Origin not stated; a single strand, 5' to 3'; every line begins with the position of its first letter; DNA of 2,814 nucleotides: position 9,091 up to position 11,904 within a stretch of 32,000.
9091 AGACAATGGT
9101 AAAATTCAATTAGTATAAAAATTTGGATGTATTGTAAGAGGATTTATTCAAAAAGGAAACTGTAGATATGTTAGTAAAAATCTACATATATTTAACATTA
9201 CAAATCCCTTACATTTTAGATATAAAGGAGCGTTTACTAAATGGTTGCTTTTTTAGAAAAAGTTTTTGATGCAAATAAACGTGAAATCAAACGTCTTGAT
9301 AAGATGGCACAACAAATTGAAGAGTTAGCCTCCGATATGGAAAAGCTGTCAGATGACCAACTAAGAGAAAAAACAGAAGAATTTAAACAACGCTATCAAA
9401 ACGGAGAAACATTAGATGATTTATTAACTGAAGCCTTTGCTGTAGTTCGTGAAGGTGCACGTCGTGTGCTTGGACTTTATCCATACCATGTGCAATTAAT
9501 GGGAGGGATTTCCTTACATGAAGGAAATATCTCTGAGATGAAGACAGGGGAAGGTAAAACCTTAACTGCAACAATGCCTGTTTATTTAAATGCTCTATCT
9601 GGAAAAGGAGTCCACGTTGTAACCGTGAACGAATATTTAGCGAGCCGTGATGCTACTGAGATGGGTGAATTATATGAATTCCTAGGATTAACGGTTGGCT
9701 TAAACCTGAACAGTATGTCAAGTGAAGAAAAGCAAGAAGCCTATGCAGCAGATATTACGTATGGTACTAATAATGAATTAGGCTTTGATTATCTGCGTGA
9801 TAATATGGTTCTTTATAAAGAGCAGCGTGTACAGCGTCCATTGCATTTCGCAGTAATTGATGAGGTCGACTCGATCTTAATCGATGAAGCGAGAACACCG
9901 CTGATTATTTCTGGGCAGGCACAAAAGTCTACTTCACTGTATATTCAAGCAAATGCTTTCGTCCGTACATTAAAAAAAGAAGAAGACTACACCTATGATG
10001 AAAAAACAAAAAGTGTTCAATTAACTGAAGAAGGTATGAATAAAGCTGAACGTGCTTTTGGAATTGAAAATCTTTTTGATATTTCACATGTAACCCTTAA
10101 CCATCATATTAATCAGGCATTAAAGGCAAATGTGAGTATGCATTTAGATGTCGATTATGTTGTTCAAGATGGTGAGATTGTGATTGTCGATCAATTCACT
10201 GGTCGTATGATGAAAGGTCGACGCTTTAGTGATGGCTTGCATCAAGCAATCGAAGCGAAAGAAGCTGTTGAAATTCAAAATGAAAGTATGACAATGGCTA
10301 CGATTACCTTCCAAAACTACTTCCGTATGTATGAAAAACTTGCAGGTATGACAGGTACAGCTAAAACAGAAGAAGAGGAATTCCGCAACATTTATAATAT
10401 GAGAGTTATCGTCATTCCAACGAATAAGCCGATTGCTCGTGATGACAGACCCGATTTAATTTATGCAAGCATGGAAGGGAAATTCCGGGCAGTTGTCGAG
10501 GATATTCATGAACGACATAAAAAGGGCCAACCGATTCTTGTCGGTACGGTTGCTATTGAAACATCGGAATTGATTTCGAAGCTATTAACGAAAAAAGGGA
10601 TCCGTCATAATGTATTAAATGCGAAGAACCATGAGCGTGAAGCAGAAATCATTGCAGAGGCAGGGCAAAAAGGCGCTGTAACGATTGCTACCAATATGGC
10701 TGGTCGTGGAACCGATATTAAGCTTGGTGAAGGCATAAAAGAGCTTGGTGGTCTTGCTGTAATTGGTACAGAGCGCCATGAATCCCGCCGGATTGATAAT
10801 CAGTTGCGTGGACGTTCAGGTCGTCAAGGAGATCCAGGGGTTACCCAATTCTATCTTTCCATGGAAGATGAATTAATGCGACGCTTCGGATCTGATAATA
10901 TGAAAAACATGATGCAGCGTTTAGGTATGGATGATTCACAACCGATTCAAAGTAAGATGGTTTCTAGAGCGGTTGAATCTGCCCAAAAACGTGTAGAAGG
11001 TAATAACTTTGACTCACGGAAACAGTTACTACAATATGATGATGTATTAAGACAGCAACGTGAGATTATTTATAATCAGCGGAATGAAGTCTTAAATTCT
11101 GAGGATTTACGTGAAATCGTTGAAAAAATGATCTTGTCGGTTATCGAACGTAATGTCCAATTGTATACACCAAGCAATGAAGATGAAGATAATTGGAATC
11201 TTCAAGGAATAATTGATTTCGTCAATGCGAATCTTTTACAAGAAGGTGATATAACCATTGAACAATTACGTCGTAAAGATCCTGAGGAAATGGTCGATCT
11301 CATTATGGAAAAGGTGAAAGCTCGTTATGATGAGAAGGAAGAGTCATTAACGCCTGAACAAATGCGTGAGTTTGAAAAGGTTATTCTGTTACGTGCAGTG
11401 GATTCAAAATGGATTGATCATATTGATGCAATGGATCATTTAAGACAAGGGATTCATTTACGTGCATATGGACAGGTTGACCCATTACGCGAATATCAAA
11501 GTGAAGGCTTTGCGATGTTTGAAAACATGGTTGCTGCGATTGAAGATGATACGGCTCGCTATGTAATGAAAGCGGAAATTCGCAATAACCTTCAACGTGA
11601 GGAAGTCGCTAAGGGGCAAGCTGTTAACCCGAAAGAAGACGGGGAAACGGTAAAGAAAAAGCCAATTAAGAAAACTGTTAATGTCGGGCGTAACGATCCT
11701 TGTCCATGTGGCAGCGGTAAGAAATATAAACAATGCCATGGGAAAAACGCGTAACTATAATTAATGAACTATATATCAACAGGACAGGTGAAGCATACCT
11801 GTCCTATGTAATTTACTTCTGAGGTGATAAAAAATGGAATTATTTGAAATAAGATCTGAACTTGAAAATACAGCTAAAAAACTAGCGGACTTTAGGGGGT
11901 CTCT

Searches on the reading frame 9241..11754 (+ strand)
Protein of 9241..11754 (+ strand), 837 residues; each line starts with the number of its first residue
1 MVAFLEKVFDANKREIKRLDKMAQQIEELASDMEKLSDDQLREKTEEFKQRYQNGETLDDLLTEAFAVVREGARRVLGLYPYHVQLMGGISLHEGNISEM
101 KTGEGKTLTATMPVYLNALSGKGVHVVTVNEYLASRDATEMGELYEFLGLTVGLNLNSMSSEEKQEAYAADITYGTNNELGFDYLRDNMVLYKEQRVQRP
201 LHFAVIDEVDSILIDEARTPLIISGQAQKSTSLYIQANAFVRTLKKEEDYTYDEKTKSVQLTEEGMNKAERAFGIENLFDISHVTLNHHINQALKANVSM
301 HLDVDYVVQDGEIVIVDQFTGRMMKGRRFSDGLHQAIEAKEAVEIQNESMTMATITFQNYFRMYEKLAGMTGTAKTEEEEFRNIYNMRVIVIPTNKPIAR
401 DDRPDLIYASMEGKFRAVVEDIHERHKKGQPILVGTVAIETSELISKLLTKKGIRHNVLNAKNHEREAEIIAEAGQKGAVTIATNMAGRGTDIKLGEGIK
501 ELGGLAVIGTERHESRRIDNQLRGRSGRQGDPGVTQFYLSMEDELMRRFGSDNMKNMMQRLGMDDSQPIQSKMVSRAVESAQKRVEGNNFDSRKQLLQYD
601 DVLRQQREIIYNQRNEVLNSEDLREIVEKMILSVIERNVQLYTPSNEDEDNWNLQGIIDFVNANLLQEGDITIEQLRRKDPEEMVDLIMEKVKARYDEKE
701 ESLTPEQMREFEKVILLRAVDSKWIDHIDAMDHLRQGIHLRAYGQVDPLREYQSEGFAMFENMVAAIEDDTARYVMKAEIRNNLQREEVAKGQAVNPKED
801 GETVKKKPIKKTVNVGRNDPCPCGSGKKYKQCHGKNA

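Call 18: search_protein_families(library=pfam, proteins=[window:9241-11754:+])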
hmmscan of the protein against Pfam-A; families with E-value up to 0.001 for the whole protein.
window:9241-11754:+ (837 aa): 6 families
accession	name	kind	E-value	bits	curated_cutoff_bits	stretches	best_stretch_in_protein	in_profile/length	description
PF07517.20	SecA_DEAD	-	2.9e-131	437.5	24.6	1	6-382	2-290/290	SecA DEAD-like domain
PF21090.3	P-loop_SecA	-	4.5e-82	275.1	27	2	397-497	1-101/205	SecA P-loop domain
PF07516.18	SecA_SW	-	1.1e-71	241.5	26.7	1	568-778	1-199/200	SecA Wing and Scaffold domain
PF01043.26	SecA_PP_bind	-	1.7e-45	154.6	23.5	1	230-338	2-110/110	SecA preprotein cross-linking domain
PF02810.21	SEC-C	-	2.2e-10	40.6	20.4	1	817-835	1-19/19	SEC-C motif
PF00270.35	DEAD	-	6.6e-07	29.6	26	1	97-215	18-132/167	DEAD/DEAH box helicase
